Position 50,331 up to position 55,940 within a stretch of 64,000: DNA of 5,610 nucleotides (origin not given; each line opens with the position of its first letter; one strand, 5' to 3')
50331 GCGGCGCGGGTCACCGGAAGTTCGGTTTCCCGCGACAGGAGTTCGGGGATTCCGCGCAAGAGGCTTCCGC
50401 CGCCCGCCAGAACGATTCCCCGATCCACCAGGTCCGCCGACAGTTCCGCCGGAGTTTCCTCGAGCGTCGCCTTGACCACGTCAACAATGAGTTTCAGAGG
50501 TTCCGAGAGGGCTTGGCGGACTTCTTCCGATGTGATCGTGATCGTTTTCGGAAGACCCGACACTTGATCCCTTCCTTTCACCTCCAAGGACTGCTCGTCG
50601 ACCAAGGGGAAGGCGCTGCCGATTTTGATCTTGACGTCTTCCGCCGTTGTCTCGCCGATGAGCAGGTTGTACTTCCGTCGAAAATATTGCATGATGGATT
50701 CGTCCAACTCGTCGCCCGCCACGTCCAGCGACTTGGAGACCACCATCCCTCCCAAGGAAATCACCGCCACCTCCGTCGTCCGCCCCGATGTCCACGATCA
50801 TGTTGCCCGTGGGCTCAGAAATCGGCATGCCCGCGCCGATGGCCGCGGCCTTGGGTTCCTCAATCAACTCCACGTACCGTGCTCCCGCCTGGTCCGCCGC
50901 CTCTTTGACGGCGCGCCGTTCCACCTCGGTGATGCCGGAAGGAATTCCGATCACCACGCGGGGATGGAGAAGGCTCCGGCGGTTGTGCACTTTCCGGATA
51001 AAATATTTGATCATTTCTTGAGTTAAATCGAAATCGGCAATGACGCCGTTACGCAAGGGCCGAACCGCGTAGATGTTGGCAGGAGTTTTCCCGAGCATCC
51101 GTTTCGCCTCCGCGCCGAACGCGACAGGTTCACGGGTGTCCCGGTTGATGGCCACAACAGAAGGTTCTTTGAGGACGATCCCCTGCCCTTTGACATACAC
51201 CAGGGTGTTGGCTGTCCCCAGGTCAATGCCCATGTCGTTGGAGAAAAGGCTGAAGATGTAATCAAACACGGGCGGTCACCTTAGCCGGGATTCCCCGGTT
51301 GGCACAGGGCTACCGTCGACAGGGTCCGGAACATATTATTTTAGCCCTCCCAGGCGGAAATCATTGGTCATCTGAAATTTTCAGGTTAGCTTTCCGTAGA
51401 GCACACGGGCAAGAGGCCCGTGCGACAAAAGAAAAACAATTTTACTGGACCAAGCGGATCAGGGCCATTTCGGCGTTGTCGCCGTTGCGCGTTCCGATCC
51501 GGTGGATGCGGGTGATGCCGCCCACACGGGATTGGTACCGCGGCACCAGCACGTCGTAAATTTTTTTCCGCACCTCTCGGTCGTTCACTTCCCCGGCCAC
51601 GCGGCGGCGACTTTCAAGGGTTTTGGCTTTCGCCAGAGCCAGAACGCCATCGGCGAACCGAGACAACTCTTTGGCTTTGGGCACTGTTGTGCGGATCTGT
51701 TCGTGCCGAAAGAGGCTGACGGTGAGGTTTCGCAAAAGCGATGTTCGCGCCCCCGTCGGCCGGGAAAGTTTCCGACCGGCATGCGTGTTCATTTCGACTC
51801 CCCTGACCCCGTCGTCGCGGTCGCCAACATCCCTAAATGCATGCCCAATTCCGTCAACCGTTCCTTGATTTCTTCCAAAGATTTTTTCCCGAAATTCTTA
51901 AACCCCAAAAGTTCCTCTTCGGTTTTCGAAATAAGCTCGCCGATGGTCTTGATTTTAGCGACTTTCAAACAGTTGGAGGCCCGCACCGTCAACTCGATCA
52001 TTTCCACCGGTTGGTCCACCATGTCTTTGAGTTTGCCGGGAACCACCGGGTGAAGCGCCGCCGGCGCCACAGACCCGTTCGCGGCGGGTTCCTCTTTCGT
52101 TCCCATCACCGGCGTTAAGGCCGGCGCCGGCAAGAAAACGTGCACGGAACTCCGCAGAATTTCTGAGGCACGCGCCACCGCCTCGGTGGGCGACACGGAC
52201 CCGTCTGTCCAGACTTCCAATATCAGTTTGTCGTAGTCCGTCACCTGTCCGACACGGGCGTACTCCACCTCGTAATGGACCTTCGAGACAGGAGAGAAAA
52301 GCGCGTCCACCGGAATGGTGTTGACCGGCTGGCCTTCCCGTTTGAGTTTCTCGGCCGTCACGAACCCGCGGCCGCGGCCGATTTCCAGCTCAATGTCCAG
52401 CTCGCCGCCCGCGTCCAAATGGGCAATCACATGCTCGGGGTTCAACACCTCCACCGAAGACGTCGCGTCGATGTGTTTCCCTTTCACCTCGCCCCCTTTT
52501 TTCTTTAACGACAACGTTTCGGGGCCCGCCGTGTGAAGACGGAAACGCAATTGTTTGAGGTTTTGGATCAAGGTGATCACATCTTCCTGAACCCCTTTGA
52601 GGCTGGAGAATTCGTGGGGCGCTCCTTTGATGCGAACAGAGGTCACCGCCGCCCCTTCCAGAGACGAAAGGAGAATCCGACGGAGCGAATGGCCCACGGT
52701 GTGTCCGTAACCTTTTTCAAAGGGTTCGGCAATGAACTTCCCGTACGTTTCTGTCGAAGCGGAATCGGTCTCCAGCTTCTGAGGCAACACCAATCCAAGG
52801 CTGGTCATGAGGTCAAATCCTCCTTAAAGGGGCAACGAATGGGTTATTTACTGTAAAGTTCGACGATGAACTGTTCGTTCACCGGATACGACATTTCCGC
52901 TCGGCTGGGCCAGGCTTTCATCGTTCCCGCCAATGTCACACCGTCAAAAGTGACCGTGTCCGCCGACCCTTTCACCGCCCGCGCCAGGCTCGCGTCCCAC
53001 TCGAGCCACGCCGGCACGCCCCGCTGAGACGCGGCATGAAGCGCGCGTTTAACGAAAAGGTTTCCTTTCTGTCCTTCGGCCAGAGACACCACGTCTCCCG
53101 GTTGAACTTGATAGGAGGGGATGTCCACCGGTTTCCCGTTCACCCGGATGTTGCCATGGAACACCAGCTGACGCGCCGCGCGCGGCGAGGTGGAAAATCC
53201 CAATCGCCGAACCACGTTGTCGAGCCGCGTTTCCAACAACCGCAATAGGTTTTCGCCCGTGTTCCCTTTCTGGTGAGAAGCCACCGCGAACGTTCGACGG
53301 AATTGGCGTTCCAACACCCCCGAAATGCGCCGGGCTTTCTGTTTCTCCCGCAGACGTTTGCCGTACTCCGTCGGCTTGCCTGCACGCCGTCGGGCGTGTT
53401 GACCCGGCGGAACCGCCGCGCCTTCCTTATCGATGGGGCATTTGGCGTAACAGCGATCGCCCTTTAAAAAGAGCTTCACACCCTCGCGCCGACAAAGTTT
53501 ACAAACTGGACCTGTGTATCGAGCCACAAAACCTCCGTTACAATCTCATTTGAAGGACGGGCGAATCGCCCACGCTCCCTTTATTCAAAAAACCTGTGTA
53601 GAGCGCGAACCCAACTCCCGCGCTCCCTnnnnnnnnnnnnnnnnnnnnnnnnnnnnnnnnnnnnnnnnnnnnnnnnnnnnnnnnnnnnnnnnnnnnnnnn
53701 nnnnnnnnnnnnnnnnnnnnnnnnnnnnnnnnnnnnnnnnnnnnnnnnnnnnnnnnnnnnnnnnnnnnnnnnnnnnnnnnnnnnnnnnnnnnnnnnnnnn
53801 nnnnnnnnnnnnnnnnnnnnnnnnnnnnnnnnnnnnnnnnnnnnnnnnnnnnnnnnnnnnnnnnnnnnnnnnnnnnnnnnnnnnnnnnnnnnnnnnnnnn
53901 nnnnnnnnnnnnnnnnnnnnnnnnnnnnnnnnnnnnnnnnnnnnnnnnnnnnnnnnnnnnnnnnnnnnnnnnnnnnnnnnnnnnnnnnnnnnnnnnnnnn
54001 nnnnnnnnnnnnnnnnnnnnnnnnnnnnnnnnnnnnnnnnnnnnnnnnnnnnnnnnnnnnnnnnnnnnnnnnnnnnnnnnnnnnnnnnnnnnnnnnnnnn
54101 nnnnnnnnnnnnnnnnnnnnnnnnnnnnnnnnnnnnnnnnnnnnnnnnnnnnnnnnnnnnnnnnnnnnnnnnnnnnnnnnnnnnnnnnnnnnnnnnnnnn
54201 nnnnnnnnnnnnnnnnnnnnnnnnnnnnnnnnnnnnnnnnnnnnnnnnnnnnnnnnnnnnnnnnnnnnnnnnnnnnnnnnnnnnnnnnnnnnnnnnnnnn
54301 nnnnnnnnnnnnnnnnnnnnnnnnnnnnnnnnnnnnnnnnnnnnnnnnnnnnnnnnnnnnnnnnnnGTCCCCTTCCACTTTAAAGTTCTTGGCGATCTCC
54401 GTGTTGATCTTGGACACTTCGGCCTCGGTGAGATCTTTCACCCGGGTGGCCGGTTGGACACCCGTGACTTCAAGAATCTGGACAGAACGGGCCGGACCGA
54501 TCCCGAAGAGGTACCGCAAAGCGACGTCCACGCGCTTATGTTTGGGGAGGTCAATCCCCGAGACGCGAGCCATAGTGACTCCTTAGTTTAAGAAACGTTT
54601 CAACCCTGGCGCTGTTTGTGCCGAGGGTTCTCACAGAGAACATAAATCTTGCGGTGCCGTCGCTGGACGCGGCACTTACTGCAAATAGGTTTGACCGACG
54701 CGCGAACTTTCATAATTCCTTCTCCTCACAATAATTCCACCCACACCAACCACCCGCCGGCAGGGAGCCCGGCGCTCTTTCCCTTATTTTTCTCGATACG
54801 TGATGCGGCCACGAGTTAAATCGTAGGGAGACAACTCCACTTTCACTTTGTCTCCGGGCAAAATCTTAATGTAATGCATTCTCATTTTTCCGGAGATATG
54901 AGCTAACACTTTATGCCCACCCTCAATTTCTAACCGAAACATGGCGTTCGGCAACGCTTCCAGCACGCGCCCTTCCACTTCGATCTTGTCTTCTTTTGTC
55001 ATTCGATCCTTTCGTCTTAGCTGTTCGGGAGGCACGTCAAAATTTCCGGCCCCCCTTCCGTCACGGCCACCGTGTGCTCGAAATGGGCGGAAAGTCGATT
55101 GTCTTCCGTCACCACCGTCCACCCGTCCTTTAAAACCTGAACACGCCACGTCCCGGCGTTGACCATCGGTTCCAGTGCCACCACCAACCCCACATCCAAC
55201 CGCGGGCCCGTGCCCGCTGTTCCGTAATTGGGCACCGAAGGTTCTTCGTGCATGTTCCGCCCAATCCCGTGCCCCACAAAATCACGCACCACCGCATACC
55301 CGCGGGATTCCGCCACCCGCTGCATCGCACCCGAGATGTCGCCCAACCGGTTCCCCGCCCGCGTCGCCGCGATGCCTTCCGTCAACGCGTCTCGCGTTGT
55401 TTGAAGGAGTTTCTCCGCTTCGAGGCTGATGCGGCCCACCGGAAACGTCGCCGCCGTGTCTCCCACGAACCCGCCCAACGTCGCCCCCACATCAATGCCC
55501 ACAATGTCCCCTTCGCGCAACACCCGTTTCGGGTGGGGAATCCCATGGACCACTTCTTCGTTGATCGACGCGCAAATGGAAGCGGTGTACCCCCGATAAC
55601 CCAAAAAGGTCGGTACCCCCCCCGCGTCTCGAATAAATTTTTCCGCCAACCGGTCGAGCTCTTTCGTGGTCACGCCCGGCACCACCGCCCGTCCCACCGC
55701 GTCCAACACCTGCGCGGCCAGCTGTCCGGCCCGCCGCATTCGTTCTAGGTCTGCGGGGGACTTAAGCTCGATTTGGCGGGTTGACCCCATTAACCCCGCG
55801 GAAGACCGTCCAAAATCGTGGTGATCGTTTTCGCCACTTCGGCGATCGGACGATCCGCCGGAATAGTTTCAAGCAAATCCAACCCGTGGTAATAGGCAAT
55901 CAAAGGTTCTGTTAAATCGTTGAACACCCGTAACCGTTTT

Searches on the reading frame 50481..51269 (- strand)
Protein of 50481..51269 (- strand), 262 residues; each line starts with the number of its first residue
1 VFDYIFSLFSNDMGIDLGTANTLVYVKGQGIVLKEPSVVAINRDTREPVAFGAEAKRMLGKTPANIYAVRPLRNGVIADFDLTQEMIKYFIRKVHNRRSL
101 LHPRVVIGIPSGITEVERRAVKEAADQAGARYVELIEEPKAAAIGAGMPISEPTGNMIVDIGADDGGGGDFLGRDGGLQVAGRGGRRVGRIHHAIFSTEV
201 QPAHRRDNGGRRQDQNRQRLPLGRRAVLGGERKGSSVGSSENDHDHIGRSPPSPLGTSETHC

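Call 40: search_protein_families(library=pfam, proteins=[window:50481-51269:-], max_evalue=0.00001)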
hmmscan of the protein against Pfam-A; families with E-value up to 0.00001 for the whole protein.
window:50481-51269:- (262 aa): 2 families
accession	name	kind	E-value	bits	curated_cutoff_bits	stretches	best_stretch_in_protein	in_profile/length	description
PF06723.19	MreB_Mbl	-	1.4e-73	248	27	1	10-164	1-155/327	MreB/Mbl protein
PF00012.26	HSP70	-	7.3e-08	31.5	20.6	1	104-162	135-194/599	Hsp70 protein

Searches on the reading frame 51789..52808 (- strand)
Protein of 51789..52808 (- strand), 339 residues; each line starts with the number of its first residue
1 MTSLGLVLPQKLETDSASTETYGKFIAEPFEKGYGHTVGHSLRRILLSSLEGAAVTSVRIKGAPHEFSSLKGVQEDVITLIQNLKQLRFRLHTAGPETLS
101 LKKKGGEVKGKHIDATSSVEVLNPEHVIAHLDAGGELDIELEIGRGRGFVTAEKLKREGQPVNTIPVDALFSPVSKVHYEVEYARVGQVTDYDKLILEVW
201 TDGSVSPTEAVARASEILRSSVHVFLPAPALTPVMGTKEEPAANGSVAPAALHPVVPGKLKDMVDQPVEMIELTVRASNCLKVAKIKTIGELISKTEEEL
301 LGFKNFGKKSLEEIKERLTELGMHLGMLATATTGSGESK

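Call 40: search_protein_families(library=pfam, proteins=[window:51789-52808:-], max_evalue=0.00001)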
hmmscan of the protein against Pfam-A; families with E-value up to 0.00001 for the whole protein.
window:51789-52808:- (339 aa): 3 families
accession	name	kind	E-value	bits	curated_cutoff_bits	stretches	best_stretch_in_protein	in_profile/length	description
PF01000.31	RNA_pol_A_bac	-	2.2e-26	92.8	33.9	1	58-172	1-119/119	RNA polymerase Rpb3/RpoA insert domain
PF01193.29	RNA_pol_L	-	7.1e-24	83.8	24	1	28-220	1-72/74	RNA polymerase Rpb3/Rpb11 dimerisation domain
PF03118.21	RNA_pol_A_CTD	-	2.3e-23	82.1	23.8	1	262-320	9-67/67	Bacterial RNA polymerase, alpha chain C terminal domain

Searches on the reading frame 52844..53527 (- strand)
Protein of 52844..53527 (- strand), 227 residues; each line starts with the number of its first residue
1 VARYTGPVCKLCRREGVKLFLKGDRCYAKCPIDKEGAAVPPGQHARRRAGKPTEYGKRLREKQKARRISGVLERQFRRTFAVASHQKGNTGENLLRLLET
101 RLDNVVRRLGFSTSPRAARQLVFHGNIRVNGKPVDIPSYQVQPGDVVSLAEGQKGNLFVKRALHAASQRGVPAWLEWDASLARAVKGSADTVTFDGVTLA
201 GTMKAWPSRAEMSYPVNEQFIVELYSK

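Call 40: search_protein_families(library=pfam, proteins=[window:52844-53527:-], max_evalue=0.00001)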
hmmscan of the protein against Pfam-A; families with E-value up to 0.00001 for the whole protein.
window:52844-53527:- (227 aa): 2 families
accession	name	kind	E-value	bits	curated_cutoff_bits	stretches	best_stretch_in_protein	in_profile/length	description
PF00163.24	Ribosomal_S4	-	8.9e-32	110.1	23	1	3-99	1-95/95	Ribosomal protein S4/S9 N-terminal domain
PF01479.30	S4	-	1.8e-19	69.6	22.8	1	101-147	2-48/48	S4 domain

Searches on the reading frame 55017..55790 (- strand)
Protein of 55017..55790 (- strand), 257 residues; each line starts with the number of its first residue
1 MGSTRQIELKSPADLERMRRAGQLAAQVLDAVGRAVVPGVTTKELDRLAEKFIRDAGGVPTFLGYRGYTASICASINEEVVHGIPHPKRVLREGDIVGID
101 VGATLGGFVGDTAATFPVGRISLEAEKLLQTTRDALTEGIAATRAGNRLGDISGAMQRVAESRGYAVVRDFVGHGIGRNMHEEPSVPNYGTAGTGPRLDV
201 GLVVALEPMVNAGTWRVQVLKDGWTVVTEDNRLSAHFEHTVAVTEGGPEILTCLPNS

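Call 40: search_protein_families(library=pfam, proteins=[window:55017-55790:-], max_evalue=0.00001)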
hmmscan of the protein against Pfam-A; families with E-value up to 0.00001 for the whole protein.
window:55017-55790:- (257 aa): 1 family
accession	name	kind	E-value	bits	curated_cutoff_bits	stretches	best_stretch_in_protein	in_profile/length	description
PF00557.29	Peptidase_M24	-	4.1e-50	170.9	23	1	16-245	1-208/208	Metallopeptidase family M24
